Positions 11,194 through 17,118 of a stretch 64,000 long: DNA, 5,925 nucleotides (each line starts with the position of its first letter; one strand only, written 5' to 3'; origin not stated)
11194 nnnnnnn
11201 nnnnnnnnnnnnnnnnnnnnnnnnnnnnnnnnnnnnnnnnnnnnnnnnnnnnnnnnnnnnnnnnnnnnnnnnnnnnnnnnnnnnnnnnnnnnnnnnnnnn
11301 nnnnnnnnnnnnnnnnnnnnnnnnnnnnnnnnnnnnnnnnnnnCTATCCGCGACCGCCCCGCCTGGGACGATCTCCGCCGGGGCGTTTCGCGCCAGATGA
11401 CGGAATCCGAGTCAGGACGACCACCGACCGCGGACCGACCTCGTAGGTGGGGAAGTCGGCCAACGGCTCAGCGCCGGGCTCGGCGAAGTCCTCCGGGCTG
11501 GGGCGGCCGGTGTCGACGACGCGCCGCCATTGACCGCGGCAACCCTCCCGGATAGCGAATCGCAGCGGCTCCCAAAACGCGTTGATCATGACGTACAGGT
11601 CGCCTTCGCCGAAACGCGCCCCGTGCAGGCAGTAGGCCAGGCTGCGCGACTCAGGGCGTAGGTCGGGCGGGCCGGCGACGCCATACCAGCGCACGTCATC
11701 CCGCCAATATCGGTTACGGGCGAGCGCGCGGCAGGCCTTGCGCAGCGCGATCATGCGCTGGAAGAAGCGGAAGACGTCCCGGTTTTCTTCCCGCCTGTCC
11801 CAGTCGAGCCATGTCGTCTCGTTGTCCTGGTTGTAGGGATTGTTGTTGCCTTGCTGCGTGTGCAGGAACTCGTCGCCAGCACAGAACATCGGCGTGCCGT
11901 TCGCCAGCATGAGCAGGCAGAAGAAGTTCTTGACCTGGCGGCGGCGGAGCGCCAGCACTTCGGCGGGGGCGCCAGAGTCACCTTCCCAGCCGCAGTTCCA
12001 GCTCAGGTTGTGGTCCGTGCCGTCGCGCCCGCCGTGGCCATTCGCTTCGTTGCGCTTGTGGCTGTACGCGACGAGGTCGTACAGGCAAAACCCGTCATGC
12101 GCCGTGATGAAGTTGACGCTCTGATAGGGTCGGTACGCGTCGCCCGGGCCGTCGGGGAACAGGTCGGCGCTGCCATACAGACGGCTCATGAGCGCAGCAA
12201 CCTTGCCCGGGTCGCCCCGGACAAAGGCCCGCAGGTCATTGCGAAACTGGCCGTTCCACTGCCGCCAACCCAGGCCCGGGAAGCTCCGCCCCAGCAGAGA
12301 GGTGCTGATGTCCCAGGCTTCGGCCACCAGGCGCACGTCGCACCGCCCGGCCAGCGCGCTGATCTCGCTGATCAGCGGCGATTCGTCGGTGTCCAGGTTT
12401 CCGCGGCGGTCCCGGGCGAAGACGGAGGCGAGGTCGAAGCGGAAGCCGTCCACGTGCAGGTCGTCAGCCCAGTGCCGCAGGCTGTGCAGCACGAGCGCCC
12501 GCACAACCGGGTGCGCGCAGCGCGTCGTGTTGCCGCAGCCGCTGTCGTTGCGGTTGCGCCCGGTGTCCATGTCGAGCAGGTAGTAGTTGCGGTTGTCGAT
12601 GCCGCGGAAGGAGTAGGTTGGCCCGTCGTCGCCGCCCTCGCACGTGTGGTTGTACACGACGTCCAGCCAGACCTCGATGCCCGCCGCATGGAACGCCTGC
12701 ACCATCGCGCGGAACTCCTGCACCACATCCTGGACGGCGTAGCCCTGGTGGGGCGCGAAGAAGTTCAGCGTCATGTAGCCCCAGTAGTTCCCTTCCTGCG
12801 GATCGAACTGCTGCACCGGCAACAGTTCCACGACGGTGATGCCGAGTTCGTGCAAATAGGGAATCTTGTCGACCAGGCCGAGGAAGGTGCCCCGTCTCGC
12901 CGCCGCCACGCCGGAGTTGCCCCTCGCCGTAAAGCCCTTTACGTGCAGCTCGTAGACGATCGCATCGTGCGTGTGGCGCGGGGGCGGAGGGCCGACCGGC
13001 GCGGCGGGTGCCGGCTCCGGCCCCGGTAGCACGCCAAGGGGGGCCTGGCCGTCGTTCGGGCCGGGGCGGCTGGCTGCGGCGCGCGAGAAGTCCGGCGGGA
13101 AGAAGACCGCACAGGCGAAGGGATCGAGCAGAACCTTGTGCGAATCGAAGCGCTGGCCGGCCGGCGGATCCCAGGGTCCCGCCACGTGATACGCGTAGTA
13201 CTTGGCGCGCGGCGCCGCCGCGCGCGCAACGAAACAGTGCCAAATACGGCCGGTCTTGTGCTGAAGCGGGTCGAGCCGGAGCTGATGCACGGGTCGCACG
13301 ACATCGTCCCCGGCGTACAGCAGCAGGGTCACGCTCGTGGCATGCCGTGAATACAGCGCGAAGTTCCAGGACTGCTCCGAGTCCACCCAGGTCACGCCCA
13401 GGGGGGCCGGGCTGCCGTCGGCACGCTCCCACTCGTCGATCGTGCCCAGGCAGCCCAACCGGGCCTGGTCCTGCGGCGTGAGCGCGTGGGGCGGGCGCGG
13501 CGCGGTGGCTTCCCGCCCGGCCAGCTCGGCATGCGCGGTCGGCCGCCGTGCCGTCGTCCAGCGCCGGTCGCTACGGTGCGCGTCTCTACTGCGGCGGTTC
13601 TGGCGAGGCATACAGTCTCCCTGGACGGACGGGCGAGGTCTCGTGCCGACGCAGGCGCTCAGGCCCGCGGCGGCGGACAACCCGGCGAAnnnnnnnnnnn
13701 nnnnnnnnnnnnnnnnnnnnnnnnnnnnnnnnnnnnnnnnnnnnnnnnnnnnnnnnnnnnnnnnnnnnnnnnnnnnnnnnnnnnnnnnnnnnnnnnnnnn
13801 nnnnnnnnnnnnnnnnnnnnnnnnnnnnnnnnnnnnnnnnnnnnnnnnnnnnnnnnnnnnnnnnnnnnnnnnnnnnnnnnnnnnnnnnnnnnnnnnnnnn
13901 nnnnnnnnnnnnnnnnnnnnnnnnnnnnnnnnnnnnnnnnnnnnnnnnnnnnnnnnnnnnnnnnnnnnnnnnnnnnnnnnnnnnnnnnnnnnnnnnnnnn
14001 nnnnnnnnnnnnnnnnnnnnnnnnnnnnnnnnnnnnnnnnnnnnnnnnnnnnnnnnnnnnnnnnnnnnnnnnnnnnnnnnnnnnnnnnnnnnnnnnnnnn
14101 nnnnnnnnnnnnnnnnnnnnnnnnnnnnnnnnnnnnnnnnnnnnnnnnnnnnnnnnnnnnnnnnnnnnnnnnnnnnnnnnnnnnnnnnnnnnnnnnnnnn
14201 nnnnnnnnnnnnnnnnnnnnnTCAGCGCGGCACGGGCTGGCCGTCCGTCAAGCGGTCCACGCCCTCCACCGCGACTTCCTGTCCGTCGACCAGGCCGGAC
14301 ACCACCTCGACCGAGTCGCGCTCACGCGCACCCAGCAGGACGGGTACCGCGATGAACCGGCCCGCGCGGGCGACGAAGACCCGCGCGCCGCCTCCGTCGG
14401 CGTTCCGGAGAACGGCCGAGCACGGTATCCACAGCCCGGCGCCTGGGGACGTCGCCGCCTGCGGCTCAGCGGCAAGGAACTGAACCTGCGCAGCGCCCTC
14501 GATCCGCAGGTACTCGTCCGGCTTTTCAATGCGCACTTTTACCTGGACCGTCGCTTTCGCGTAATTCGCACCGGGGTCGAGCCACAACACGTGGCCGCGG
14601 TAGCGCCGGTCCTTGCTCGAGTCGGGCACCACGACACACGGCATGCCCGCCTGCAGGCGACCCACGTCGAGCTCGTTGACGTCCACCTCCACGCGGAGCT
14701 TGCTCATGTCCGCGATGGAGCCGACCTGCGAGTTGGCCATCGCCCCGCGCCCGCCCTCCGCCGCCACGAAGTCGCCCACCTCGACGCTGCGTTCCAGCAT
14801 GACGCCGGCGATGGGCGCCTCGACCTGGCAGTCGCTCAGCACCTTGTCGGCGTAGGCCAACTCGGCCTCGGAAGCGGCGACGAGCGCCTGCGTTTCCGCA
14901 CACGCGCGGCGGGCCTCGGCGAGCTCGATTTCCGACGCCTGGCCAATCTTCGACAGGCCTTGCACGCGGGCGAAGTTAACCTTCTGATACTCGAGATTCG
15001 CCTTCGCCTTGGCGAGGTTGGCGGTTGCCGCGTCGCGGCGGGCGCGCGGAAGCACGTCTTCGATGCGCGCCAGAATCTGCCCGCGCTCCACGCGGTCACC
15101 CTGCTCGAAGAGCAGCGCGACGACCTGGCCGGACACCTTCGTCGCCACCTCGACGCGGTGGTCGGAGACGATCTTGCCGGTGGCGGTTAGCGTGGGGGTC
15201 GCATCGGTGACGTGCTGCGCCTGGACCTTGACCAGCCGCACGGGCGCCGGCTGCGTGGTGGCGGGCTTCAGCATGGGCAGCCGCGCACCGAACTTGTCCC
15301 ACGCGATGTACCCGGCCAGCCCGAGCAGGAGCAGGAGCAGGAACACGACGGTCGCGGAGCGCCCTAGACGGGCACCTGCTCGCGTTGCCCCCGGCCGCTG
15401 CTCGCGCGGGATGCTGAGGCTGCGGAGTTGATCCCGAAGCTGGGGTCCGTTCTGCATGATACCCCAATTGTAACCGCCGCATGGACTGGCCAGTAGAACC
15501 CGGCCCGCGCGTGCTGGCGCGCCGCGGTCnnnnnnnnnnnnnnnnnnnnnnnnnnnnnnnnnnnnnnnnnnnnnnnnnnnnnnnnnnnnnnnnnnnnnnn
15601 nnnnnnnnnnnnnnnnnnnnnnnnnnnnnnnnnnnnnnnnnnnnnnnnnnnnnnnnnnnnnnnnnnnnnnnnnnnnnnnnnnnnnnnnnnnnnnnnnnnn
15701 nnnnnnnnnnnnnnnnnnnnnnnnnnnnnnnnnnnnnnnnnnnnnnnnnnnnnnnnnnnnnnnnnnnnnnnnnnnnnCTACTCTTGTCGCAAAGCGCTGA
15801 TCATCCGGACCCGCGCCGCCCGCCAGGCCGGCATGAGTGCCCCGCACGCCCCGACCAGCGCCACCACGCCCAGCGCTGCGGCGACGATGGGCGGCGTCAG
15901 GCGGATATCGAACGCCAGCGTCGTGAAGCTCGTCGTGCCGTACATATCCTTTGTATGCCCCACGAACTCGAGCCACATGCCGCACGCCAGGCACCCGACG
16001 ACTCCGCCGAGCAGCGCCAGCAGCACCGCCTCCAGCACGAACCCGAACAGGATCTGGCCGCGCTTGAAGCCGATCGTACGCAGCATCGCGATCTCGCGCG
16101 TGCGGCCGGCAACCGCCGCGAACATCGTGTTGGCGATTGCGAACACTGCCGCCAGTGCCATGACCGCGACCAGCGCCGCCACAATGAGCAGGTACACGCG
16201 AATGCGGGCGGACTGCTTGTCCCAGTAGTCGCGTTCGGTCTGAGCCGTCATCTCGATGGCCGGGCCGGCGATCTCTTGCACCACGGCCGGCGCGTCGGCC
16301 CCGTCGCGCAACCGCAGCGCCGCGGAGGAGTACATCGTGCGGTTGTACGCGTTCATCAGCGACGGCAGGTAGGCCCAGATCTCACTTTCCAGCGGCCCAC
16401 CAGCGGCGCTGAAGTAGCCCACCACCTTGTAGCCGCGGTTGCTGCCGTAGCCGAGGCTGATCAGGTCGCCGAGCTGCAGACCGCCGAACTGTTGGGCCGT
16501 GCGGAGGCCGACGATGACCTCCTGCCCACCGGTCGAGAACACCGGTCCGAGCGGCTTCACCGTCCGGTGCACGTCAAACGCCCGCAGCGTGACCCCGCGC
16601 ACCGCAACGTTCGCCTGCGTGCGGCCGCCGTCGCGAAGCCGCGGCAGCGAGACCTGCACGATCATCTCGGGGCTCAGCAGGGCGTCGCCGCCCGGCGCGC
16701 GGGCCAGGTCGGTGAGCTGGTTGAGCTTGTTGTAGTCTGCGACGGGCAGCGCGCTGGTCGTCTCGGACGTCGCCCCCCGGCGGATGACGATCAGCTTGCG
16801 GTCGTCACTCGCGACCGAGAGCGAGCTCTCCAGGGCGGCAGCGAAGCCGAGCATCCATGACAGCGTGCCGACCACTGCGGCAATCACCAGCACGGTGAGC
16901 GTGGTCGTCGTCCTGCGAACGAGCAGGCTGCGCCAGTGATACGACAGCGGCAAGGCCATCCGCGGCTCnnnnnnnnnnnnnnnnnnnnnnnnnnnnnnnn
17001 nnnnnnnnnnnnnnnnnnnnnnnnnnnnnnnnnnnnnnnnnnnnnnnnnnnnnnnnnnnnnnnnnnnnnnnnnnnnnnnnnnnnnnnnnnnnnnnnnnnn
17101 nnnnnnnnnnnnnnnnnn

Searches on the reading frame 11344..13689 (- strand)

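Call 69: search_protein_families(library=pfam, proteins=[window:11344-13689:-], max_evalue=0.0001)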
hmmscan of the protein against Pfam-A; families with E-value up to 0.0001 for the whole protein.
window:11344-13689:- (781 aa): 3 families
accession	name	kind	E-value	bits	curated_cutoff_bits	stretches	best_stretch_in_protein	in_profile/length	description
PF00128.31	Alpha-amylase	-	2e-17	64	22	1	265-351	14-94/446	Alpha amylase, catalytic domain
PF02922.24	CBM_48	-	2.4e-13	50.7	22.4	1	96-192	1-83/83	Carbohydrate-binding module 48 (Isoamylase N-terminal domain)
PF21156.3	ISOA1-3_C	-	1.1e-06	29.3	27.3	1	668-738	2-71/106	Isoamylase 1-3, C-terminal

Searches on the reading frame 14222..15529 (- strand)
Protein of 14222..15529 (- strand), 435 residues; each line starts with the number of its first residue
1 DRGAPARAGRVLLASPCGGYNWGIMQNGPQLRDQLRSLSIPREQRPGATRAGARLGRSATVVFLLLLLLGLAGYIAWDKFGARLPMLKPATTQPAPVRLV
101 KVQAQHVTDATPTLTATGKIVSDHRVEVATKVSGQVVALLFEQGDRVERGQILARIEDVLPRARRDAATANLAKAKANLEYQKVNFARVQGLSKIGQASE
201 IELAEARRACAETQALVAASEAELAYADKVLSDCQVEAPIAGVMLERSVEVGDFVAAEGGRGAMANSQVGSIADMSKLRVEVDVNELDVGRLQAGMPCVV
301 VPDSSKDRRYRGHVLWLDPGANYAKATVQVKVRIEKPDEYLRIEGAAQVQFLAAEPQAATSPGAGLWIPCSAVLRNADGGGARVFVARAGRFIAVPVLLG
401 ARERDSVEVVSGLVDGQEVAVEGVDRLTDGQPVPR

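Call 69: search_protein_families(library=pfam, proteins=[window:14222-15529:-], max_evalue=0.0001)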
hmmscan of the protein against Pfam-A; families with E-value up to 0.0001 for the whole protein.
window:14222-15529:- (435 aa): 3 families
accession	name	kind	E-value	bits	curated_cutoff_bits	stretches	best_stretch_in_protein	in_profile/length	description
PF16576.10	HlyD_D23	-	8.4e-17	61.6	30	1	112-344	4-211/214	Barrel-sandwich domain of CusB or HlyD membrane-fusion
PF13437.12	HlyD_3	-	2.2e-13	51.3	22.2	1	236-338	2-97/106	HlyD family secretion protein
PF13533.13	Biotin_lipoyl_2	-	8.5e-08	32.3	29.8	1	126-157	1-32/32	Biotin-lipoyl like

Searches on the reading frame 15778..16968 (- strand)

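Call 69: search_protein_families(library=pfam, proteins=[window:15778-16968:-], max_evalue=0.0001)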
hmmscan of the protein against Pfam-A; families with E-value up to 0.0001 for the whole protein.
window:15778-16968:- (396 aa): 2 families
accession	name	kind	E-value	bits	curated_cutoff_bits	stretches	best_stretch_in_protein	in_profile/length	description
PF02687.27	FtsX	-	1.4e-15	57.8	25.5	1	266-386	3-117/120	FtsX-like permease C-terminal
PF12704.14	MacB_PCD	-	9e-15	56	27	1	25-234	8-205/207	MacB-like periplasmic core domain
